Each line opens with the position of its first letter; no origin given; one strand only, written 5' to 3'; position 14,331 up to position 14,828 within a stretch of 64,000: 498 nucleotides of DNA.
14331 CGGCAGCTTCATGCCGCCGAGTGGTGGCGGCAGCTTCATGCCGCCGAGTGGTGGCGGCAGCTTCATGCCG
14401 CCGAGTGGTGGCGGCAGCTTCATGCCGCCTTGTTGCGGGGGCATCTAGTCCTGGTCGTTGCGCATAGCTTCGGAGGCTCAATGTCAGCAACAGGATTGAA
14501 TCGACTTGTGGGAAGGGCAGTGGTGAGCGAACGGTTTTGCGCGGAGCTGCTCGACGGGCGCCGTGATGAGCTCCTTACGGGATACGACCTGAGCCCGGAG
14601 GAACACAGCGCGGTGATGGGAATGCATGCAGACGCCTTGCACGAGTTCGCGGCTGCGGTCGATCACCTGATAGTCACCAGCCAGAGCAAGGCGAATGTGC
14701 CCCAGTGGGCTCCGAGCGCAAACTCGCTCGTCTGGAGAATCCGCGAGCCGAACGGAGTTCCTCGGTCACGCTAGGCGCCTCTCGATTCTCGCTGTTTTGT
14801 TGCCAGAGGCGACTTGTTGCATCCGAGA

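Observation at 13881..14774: Near-perfect 6 x 27-bp tandem repeat, readable as a repeat peptide on either strand, next to an NHLP/LigA-like small ORF and downstream of a STAND-BTAD regulator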

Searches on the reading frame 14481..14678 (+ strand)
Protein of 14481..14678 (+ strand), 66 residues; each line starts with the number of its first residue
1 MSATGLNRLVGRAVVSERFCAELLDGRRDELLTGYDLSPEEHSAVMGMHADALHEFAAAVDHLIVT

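Call 48: find_related_loci(query=A4, collection=metagenome_contigs, flank=6000)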
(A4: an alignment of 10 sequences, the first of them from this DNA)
Query A4 (66 aa) in metagenome_contigs; peptide patterns used: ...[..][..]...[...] (x = any residue, [..] = any of these).
119 stretches matched a pattern; 22 encode a relative of the query (tblastn E <= 1e-3); 22 distinct loci.
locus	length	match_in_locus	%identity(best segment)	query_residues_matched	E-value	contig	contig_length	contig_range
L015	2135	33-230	50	1-64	5e-18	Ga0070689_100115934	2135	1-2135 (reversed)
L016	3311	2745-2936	48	1-64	1e-17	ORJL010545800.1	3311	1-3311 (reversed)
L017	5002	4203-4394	48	1-64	1e-17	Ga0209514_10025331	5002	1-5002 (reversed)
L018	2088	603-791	46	1-63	2e-17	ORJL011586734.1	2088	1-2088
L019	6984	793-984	50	1-64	9e-17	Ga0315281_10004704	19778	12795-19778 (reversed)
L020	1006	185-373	46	1-63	5e-15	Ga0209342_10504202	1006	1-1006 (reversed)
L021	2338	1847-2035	46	1-63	8e-15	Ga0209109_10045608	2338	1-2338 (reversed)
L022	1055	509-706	45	1-64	2e-14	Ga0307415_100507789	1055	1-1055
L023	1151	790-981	44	1-64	9e-14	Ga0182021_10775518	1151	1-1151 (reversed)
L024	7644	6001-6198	44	1-64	2e-13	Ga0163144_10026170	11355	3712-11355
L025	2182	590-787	44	1-64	1e-13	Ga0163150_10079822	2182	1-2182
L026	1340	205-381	46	6-64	1e-13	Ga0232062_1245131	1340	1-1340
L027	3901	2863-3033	44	1-57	6e-13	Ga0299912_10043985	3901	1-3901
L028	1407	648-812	44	3-57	2e-12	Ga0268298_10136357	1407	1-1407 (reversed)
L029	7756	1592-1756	44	6-60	3e-12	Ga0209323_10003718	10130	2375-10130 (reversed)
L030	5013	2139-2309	42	1-57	3e-12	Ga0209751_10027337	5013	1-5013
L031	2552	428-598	42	1-57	4e-12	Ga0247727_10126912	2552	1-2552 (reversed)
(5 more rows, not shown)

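Call 51: search_protein_families(library=pfam, max_evalue=1, proteins=[L024:6400-6885:+, L016:2535-2717:+, L024:5599-5784:+, L031:278-409:+, L031:676-1083:+])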
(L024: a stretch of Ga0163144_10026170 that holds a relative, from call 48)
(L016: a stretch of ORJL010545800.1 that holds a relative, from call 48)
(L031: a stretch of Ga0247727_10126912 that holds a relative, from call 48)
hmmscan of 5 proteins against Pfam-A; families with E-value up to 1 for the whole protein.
L024:6400-6885:+ (162 aa): 2 families
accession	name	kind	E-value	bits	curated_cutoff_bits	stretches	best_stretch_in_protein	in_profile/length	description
PF06114.19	Peptidase_M78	-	0.013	15.7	22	1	64-125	28-90/123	IrrE N-terminal-like domain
PF07131.17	DUF1382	-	0.076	13.6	27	1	15-32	16-33/60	Protein of unknown function (DUF1382)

L016:2535-2717:+ (61 aa): 1 family
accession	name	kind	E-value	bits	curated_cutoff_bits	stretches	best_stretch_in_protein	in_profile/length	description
PF09964.14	DUF2198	-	0.34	11.4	25.7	1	27-51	3-27/72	Uncharacterized protein conserved in bacteria (DUF2198)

L024:5599-5784:+ (62 aa): 1 family
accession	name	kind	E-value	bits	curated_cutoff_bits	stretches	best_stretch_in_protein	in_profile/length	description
PF25461.1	Beta-barrel_SelB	-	0.15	12.8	27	1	12-51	18-52/80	Selenocysteine-specific elongation factor, beta-barrel domain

L031:278-409:+ (44 aa): 1 family
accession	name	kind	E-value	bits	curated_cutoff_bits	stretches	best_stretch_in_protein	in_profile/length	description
PF11729.14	Capsid-VNN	-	0.15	11.5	25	1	9-43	89-122/340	nodavirus capsid protein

L031:676-1083:+ (136 aa): 1 family
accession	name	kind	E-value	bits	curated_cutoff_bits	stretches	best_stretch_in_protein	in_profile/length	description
PF00072.30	Response_reg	-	1.4e-28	99.7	30.2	1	5-117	1-111/111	Response regulator receiver domain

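Call 64: search_protein_families(library=ncbifam, max_evalue=1, proteins=[L024:6400-6885:+, L016:2535-2717:+, L031:278-409:+, L031:428-658:+])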
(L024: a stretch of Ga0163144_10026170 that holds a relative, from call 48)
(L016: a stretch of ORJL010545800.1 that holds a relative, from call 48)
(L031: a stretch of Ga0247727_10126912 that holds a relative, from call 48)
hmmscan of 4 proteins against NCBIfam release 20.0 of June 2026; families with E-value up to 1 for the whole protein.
L024:6400-6885:+ (162 aa): 0 families

L016:2535-2717:+ (61 aa): 0 families

L031:278-409:+ (44 aa): 0 families

L031:428-658:+ (77 aa): 2 families
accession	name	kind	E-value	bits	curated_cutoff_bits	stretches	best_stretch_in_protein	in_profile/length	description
NF038399.1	NH_RiPP_Os17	domain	9.7e-14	51.2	40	1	5-64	2-62/63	Os1348 family NHLP clan protein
NF033431.1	cinnamycin_RiPP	subfamily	0.13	12.9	35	1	7-28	2-23/81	cinnamycin family lantibiotic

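Call 69: search_solved_structures(query=A4, max_evalue=10, show_alignments=2)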
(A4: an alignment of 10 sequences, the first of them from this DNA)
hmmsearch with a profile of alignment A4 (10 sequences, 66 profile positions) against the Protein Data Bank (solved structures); distinct sequences matched with E-value up to 10: 4.
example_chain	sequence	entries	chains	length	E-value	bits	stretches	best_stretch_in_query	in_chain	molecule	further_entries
8k1n_E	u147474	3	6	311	0.057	16.3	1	19-42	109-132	Multidrug efflux system ATP-binding protein Rv1218c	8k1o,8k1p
8k1m_C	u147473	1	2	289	0.082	15.8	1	19-42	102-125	Multidrug efflux system ATP-binding protein Rv1218c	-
1c25_A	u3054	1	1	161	0.92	12.4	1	15-35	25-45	CDC25A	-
8roz_C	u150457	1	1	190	1.2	12.1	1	15-35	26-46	M-phase inducer phosphatase 1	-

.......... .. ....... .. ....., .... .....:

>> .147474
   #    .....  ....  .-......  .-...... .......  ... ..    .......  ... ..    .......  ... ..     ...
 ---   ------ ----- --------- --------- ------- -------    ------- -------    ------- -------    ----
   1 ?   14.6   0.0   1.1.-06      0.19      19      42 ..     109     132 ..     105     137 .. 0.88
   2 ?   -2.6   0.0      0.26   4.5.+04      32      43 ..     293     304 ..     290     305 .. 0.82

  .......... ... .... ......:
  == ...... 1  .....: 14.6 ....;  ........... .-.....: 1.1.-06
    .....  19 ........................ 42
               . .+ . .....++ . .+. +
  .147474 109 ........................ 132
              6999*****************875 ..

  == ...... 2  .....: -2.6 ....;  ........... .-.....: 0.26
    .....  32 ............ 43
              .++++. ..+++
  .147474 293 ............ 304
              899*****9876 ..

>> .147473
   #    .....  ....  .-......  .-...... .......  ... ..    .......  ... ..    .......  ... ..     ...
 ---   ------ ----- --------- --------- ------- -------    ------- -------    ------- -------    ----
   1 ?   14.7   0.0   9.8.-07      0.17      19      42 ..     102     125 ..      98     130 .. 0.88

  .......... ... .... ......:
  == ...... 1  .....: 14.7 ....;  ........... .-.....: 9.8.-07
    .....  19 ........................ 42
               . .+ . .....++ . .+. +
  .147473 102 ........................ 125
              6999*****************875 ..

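Call 71: search_protein_families(library=pfam, max_evalue=0.0001, proteins=[L019:1293-3308:+, L019:3389-4465:-, L019:6022-6636:-, L024:55-1923:+, L029:19-849:+, L029:3335-4267:-, L029:4438-5229:+, L029:6208-7605:-, L030:770-1687:+, L030:3955-5007:-])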
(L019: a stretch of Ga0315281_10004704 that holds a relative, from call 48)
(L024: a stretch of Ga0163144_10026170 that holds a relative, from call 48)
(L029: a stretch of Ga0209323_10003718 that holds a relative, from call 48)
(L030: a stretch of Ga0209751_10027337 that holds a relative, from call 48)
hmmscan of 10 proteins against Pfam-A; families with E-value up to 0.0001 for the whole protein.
L019:1293-3308:+ (672 aa): 6 families
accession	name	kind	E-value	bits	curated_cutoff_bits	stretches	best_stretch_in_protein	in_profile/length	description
PF13487.12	HD_5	-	6.9e-33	114.2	27.2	1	496-658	5-169/170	HD domain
PF01590.32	GAF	-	1e-24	88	22.4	2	333-467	5-133/133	GAF domain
PF13185.12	GAF_2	-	8.8e-22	78.2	28.6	2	329-468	3-136/136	GAF domain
PF01966.28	HD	-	3e-18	66.6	22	1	507-627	3-115/116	HD domain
PF13492.12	GAF_3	-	1.8e-14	54.7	27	2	161-300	2-129/129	GAF domain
PF00072.30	Response_reg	-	2.3e-12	47.5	30.2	1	8-114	1-106/111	Response regulator receiver domain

L019:3389-4465:- (359 aa): 1 family
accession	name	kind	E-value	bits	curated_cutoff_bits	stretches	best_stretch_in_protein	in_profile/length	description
PF02811.25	PHP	-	9.7e-08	32.9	26.4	1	10-83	2-77/164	PHP domain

L019:6022-6636:- (205 aa): 0 families

L024:55-1923:+ (623 aa): 0 families

L029:19-849:+ (277 aa): 0 families

L029:3335-4267:- (311 aa): 0 families

L029:4438-5229:+ (264 aa): 4 families
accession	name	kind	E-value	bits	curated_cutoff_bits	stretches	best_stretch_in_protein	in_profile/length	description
PF13561.12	adh_short_C2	-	2.1e-55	188.3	27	1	27-263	1-236/236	Enoyl-(Acyl carrier protein) reductase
PF00106.31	adh_short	-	1.4e-52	178.5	26.6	1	21-214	1-192/195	short chain dehydrogenase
PF08659.16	KR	-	2.9e-13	50.6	22.6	1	23-183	3-161/180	KR domain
PF23441.1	SDR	-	7.6e-05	22.6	27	0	18-262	5-255/258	SDR-like rossmann domain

L029:6208-7605:- (466 aa): 6 families
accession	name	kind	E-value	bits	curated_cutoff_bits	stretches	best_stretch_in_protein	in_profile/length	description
PF12773.13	DZR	-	8.4e-55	183.1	27.3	7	419-461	1-44/45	Double zinc ribbon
PF13240.11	Zn_Ribbon_1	-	1.4e-46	155.4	25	2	169-188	2-21/23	zinc-ribbon domain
PF13248.11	Zn_ribbon_3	-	9.6e-39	130.1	27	1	369-393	2-26/26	zinc-ribbon domain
PF17032.10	Zn_ribbon_15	-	3.8e-17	63.3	28.9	0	287-339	38-72/73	zinc-ribbon family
PF18912.6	DZR_2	-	1.3e-16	60.5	27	0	357-393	9-46/56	Double zinc ribbon domain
PF07191.17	Zn_ribbon_6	-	5.4e-08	33.2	25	0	418-465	2-39/67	Double zinc ribbon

L030:770-1687:+ (306 aa): 3 families
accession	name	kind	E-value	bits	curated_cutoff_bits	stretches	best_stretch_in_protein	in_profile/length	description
PF01149.29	Fapy_DNA_glyco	-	1.6e-21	77.6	25.5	1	28-150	2-116/117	Formamidopyrimidine-DNA glycosylase N-terminal domain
PF06831.19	H2TH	-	2e-16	60.2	34.7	1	166-247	1-84/93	Formamidopyrimidine-DNA glycosylase H2TH domain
PF06827.20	zf-FPG_IleRS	-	1.6e-08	34.6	21.3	1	271-299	1-29/30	Zinc finger found in FPG and IleRS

L030:3955-5007:- (351 aa): 0 families

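Call 80: search_protein_families(library=padloc, max_evalue=0.01, proteins=[L031:676-1083:+])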
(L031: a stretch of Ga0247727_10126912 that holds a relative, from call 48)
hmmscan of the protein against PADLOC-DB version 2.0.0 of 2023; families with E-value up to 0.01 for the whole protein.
L031:676-1083:+ (136 aa): 2 families
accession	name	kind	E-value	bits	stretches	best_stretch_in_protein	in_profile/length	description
PDLC04055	PD-T4-6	-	1.5e-08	31.9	1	2-122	365-485/496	-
PDLC00405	SduA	-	0.00013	19.6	1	4-61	8-65/323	DUF4263 domain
